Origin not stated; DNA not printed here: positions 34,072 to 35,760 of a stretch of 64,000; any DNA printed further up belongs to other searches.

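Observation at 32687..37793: MtmB-family homolog lacking the amber (pyrrolysine) codon, embedded between two non-Pyl MttB-family genes and a corrinoid protein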

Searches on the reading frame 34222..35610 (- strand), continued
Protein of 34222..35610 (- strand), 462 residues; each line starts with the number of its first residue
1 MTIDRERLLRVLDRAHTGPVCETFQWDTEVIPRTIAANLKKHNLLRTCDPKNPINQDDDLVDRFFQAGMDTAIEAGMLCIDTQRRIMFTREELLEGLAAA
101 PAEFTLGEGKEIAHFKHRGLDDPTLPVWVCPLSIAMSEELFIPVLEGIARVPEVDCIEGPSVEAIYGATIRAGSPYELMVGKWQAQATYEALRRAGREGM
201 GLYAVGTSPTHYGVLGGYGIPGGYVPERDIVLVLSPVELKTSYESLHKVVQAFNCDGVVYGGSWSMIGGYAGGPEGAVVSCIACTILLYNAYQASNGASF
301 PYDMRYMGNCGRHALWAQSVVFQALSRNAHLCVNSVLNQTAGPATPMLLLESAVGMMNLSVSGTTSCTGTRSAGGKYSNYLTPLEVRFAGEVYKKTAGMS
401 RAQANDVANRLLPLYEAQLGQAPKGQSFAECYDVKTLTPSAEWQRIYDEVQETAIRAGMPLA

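Call 93: list_cluster_members(proteins=[P0387, P0370, P0379, P0291, P0274, P0255, P0247, P0266, P0241, P0242])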
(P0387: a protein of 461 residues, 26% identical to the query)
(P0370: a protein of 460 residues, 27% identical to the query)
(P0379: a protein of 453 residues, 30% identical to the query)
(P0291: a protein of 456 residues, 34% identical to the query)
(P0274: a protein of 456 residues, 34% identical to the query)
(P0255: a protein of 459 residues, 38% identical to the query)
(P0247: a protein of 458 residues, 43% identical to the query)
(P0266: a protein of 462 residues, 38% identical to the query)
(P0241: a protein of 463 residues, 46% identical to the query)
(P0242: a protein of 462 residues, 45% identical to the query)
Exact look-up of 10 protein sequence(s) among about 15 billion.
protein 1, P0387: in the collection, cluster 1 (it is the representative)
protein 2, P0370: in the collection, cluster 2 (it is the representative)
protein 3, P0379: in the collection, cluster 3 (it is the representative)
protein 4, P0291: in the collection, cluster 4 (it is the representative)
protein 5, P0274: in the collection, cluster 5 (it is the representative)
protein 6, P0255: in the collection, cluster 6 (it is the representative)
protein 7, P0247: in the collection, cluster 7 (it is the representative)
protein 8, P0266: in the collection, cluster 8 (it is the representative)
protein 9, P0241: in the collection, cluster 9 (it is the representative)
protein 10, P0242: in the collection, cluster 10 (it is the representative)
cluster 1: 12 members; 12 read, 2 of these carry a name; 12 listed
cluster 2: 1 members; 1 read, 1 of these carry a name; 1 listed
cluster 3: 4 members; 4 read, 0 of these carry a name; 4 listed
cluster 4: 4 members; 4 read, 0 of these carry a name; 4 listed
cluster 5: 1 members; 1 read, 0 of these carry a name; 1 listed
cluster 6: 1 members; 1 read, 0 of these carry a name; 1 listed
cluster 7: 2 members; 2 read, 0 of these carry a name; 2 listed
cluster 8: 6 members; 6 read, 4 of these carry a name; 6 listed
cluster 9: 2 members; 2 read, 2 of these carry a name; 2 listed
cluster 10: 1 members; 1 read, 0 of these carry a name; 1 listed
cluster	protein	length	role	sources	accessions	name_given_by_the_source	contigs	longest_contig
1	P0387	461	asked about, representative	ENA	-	-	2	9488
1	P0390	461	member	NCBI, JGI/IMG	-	methylamine--corrinoid protein Co-methyltransferase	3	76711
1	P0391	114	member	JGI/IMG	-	methylamine--corrinoid protein Co-methyltransferase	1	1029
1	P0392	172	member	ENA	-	-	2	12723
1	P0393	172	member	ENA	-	-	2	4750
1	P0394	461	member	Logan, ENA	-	-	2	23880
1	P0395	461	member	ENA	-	-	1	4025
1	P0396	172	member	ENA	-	-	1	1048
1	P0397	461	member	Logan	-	-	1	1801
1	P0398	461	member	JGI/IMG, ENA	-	-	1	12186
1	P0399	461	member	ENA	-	-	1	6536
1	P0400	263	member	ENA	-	-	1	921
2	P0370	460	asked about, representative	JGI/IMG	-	methylamine--corrinoid protein Co-methyltransferase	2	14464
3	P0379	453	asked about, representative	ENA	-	-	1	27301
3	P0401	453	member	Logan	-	-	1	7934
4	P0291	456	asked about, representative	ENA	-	-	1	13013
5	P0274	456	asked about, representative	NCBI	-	-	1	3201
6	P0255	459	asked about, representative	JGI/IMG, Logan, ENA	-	-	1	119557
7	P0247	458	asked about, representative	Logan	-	-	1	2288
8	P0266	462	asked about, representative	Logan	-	-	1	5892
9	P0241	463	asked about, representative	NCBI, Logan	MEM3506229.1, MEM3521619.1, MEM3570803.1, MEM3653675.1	MAG: monomethylamine:corrinoid methyltransferase [Candidatus Bathyarchaeia archaeon]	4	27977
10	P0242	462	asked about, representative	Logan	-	-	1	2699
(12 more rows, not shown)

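Call 97: find_encoding_contigs(protein=P0001, flank=10000, max_places=2)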
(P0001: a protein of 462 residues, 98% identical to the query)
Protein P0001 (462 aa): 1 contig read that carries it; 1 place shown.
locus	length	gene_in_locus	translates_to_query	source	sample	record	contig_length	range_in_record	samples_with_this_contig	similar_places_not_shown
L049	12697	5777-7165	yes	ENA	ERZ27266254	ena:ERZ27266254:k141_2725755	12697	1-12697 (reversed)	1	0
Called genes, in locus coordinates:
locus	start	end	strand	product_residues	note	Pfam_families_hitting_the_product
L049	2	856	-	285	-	?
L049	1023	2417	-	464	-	PF01547:SBP_bac_1, PF13416:SBP_bac_8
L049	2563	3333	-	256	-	PF00392:GntR, PF07702:UTRA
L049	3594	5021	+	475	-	PF06253:MTTB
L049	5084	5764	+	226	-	PF02607:B12-binding_2, PF02310:B12-binding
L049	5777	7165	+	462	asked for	PF05369:MtmB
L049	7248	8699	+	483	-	PF06253:MTTB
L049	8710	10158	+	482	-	PF00370:FGGY_N, PF02782:FGGY_C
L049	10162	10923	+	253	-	PF01791:DeoC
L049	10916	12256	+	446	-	PF01565:FAD_binding_4, PF02913:FAD-oxidase_C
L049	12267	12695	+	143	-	?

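Call 99: search_protein_families(library=ncbifam, proteins=[L006:8829-9884:+, L006:12870-14138:+, L006:14237-15565:+, L006:15565-16773:+, L006:17643-18671:-, L006:18778-20181:+, L006:20269-21297:-, L006:6366-8678:-, L006:1675-2706:+], max_evalue=1e-20)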
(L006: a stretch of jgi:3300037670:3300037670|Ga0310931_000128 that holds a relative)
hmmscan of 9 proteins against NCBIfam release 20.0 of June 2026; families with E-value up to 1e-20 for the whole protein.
L006:8829-9884:+ (351 aa): 8 families
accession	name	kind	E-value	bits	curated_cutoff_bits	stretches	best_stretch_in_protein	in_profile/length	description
TIGR01139.1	cysK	equivalog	1e-107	359.8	350.95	1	20-316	3-297/298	cysteine synthase A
TIGR01136.1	cysKM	subfamily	1.1e-107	359.9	344.15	1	19-316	2-298/299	cysteine synthase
NF007989.0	PRK10717.1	equivalog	1.3e-94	317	387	1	14-316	4-317/334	cysteine synthase A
NF008735.0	PRK11761.1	equivalog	1.1e-81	274.3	413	1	16-316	4-293/296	cysteine synthase CysM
TIGR01137.1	cysta_beta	equivalog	2.2e-81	273.8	510.25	1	15-315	2-309/457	cystathionine beta-synthase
TIGR01138.1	cysM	equivalog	2.8e-81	273.2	394.2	1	18-316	2-289/290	cysteine synthase B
TIGR03945.1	PLP_SbnA_fam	equivalog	1.1e-59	202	349.95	1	19-314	2-297/304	2,3-diaminopropionate biosynthesis protein SbnA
NF053679.1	CysteaSynCapA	equivalog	1.5e-59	201.4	600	1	12-314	4-317/329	cysteate synthase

L006:12870-14138:+ (422 aa): 9 families
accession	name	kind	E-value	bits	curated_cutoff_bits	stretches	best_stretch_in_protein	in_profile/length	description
NF006050.0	PRK08197.1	equivalog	8.5e-103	344.2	303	1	3-397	2-389/406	threonine synthase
NF004170.0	PRK05638.1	equivalog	3.3e-77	259.9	421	1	10-392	2-358/442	threonine synthase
TIGR00260.1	thrC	equivalog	6.9e-67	226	167.1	1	62-394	2-340/340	threonine synthase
NF005035.0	PRK06450.1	equivalog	3e-51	174.2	301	1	9-391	3-336/338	threonine synthase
NF004996.0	PRK06381.1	equivalog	7.1e-51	173.1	266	1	81-388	13-317/319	threonine synthase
NF006205.0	PRK08329.1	equivalog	7.2e-50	169.9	358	1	10-391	2-345/347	threonine synthase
TIGR03844.1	cysteate_syn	equivalog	1.7e-22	79.8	324.9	1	10-393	3-383/398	cysteate synthase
NF006094.0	PRK08246.1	subfamily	2.5e-21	76.4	331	0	85-389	25-303/310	serine/threonine dehydratase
NF006390.0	PRK08639.1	equivalog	8e-21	74.5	421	0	84-388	26-313/418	threonine ammonia-lyase IlvA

L006:14237-15565:+ (442 aa): 15 families
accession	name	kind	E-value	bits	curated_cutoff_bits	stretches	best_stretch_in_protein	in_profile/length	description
NF009414.0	PRK12778.1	equivalog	6.7e-114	381.7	1103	1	15-439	309-750/752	bifunctional dihydroorotate dehydrogenase B NAD binding subunit/NADPH-dependent glutamate synthase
NF009410.0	PRK12771.1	subfamily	2.2e-109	366.6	516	1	43-441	48-448/566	NAD(P)-binding protein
TIGR01316.1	gltA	equivalog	2.4e-106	356.2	471.75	1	17-438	8-449/449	NADPH-dependent glutamate synthase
NF009454.0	PRK12814.1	equivalog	2.7e-94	316.8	916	1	43-441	102-503/657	putative NADPH-dependent glutamate synthase small subunit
TIGR03315.1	Se_ygfK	equivalog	5.9e-88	295.5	835.3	1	31-435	433-836/1012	putative selenate reductase subunit YgfK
NF009413.0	PRK12775.1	equivalog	3.9e-85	286.5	1895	1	13-439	309-755/1006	putative trifunctional 2-polyprenylphenol hydroxylase/glutamate synthase subunit beta/ferritin domain-containing protein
TIGR01318.1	gltD_gamma_fam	subfamily_domain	5.3e-84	282.4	482.95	1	7-439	12-466/467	glutamate synthase, small subunit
NF009408.0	PRK12769.1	equivalog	8.4e-72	242.3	1003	1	12-439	202-652/659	formate-dependent uric acid utilization protein AegA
NF009451.0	PRK12809.1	equivalog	9.1e-66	222.4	1154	1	10-436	183-632/639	formate-dependent uric acid utilization protein YgfT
NF010590.0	PRK13984.1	equivalog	5.9e-63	213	946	1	16-441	171-609/611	putative oxidoreductase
NF009409.0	PRK12770.1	subfamily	1e-57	195.9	343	1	129-440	12-352/360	putative glutamate synthase subunit beta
NF009415.0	PRK12779.1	equivalog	2.6e-57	194.4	1519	1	48-435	213-623/944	putative bifunctional glutamate synthase subunit beta/2-polyprenylphenol hydroxylase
TIGR01317.1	GOGAT_sm_gam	subfamily_domain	2.2e-53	181.8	447.7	1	17-442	24-482/485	glutamate synthase small subunit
NF045663.1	diclust_near_Sec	equivalog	1.6e-41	142.3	530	1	34-226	9-198/759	pyridine nucleotide-disulfide oxidoreductase/dicluster-binding protein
TIGR01292.1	TRX_reduct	equivalog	2.4e-21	75.8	343.45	0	259-438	138-300/300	thioredoxin-disulfide reductase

L006:15565-16773:+ (402 aa): 6 families
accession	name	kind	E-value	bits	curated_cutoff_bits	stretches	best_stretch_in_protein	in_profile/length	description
NF006183.0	PRK08318.1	equivalog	6.1e-141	470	335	1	5-401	2-400/422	NAD-dependent dihydropyrimidine dehydrogenase subunit PreA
TIGR01037.2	pyrD_sub1_fam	subfamily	2.7e-56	190.8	270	1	7-321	1-299/300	dihydroorotate dehydrogenase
NF005574.0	PRK07259.1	equivalog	2.9e-56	190.6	269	1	5-320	3-301/304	dihydroorotate dehydrogenase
NF041011.1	dihydoor_dh_Arch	equivalog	4.4e-43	147.4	330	1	9-321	1-287/289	dihydroorotate dehydrogenase PyrD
NF005741.0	PRK07565.1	subfamily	2.4e-32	112.4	303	1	6-342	3-328/335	dihydroorotate dehydrogenase-like protein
NF002702.0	PRK02506.1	equivalog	4.4e-23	81.9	301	1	6-320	3-308/313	dihydroorotate oxidase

L006:17643-18671:- (342 aa): 4 families
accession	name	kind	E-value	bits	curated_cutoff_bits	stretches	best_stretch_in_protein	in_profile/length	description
TIGR00746.1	arcC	equivalog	7.6e-108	360.2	358.25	2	183-340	151-307/309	carbamate kinase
NF009007.0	PRK12352.1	subfamily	2e-90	302.9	266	2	185-341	158-314/316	carbamate kinase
NF009008.0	PRK12354.1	subfamily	1.4e-89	300.3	361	2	186-340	148-298/308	carbamate kinase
NF006926.0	PRK09411.1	equivalog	5.2e-63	213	416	2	188-340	151-295/297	carbamate kinase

L006:18778-20181:+ (467 aa): 28 families (the best 25 are shown)
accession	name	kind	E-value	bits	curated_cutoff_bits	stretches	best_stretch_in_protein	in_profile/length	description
TIGR02033.1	D-hydantoinase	equivalog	1.3e-142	476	393.25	1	6-457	2-454/454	dihydropyrimidinase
NF009941.0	PRK13404.1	subfamily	2.9e-139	464.8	647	1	2-460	3-464/478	dihydropyrimidinase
NF004839.0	PRK06189.1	equivalog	5.2e-89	298.9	631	1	1-458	1-448/451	allantoinase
TIGR03178.1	allantoinase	equivalog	6.1e-86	289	357.85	1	4-456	1-440/441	allantoinase AllB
NF002668.0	PRK02382.1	equivalog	6.8e-86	288.7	452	1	20-458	13-429/436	dihydroorotase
NF058539.1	ergo_uti2_ErtD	equivalog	5e-78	263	650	1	3-457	2-447/449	hydantoin-5-propionate amidohydrolase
NF005960.0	PRK08044.1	equivalog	3.5e-77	260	688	1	1-457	1-450/453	allantoinase AllB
TIGR00857.1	pyrC_multi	subfamily_domain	9.3e-77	258.7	279.05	1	20-440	5-409/412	dihydroorotase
NF058538.1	ergo_util_ErtD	equivalog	2.7e-75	253.9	600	1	4-456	2-445/446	hydantoin-5-propionate amidohydrolase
NF006559.0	PRK09060.1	equivalog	2e-73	247.2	482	1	2-456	4-437/444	dihydroorotase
NF005751.0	PRK07575.1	equivalog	1.1e-62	212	529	1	4-441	4-421/440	dihydroorotase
NF006841.0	PRK09357.2-2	equivalog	2.4e-62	211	640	1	22-441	20-418/421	dihydroorotase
NF006837.0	PRK09357.1-2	equivalog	2.6e-60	204.2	575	1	6-441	4-423/428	dihydroorotase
NF003271.0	PRK04250.1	equivalog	8.3e-59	199.2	405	1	3-450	2-398/407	dihydroorotase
NF006836.0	PRK09357.1-1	equivalog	1.1e-54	185.8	538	1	14-441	10-425/432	dihydroorotase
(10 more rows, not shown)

L006:20269-21297:- (342 aa): 14 families
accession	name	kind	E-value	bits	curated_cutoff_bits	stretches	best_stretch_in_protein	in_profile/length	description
NF003384.0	PRK04523.1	equivalog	1.1e-64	218.7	288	1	7-335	4-332/336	N-acetylornithine carbamoyltransferase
TIGR00658.1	orni_carb_tr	equivalog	1.1e-58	198.8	280.85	1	7-336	1-303/304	ornithine carbamoyltransferase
NF001986.0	PRK00779.1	subfamily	3.4e-55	187.3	306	1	5-337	4-305/307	ornithine carbamoyltransferase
TIGR04384.1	putr_carbamoyl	exception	7.6e-52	176.5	500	1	8-340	1-311/330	putrescine carbamoyltransferase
NF011380.0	PRK14805.1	equivalog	5.2e-46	157.1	421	1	8-335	3-299/302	ornithine carbamoyltransferase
NF005538.0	PRK07200.1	equivalog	4.5e-41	141.2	453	1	2-298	17-332/396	knotted carbamoyltransferase YgeW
TIGR03316.1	ygeW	equivalog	4.1e-40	137.9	500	1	2-335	14-372/391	knotted carbamoyltransferase YgeW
NF002032.1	PRK00856.1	equivalog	1.9e-35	122.5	263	1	7-335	1-296/297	aspartate carbamoyltransferase catalytic subunit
TIGR00670.1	asp_carb_tr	equivalog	4.1e-35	121.4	236.95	1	7-336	1-303/304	aspartate carbamoyltransferase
NF003286.0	PRK04284.1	subfamily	5e-32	111.3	515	1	1-335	1-329/332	ornithine carbamoyltransferase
NF009213.0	PRK12562.1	subfamily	4e-27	95.5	559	1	1-338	1-334/334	ornithine carbamoyltransferase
NF002470.0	PRK01713.1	equivalog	7.6e-27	94.6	545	1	6-253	7-239/334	ornithine carbamoyltransferase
NF011379.0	PRK14804.1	equivalog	8.9e-24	84.2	373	1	8-332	8-305/311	ornithine carbamoyltransferase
NF006046.0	PRK08192.1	equivalog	1.2e-21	77.4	512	1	2-337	2-318/339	aspartate carbamoyltransferase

L006:6366-8678:- (770 aa): 13 families
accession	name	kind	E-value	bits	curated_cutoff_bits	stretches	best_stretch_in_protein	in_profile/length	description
NF043082.1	XdhA_XDHase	equivalog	9.6e-199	662.2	780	1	8-769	2-754/758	xanthine dehydrogenase subunit XdhA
NF007426.0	PRK09970.1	equivalog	5.1e-189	629.9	916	1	5-769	4-757/761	xanthine dehydrogenase molybdenum-binding subunit XdhA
TIGR03194.1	4hydrxCoA_A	equivalog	3e-180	601.3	994.55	1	13-767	3-746/746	4-hydroxybenzoyl-CoA reductase subunit alpha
TIGR03196.1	pucD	equivalog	1.3e-133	447.1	783.65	1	7-763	3-754/763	xanthine dehydrogenase subunit D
NF041018.1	glyceraldDH_alpha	equivalog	6.6e-125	418.2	790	1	5-764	1-741/741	glyceraldehyde dehydrogenase subunit alpha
NF040766.1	CODH_aero_grp5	exception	5.9e-120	401.8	950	2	8-597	6-591/785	aerobic carbon-monoxide dehydrogenase large subunit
TIGR03311.1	Se_dep_XDH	equivalog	4.1e-117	392.4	830.45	2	7-570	162-689/848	selenium-dependent xanthine dehydrogenase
TIGR03313.1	Se_sel_red_Mo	hypoth_equivalog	1.3e-115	387.2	1101.9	2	160-769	350-951/951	molybdopterin-dependent oxidoreductase Mo/Fe-S-binding subunit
NF045668.1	pterin_aldehy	equivalog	1.4e-109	367.5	1100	1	8-768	176-905/905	molybdopterin-dependent aldehyde oxidoreductase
NF041671.1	peri_hyde_PaoC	equivalog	2.1e-104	350.4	1180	1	6-768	17-732/735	aldehyde oxidoreductase molybdenum-binding subunit PaoC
TIGR02416.1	CO_dehy_Mo_lg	equivalog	1.4e-101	340.9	991.15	1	21-765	7-769/770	aerobic carbon-monoxide dehydrogenase large subunit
TIGR02965.1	xanthine_xdhB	equivalog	2.3e-90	303.8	849.5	1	19-770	13-757/758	xanthine dehydrogenase molybdopterin binding subunit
TIGR02969.1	mam_aldehyde_ox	subfamily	1.7e-55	188.2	1912.3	1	8-749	577-1283/1330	aldehyde oxidase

L006:1675-2706:+ (343 aa): 1 family
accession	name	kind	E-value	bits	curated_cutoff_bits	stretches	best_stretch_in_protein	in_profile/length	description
NF047927.1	ABC_BMP_B6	equivalog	2.8e-26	92.4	400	1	44-338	4-303/314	putative B6 ABC transporter substrate-binding protein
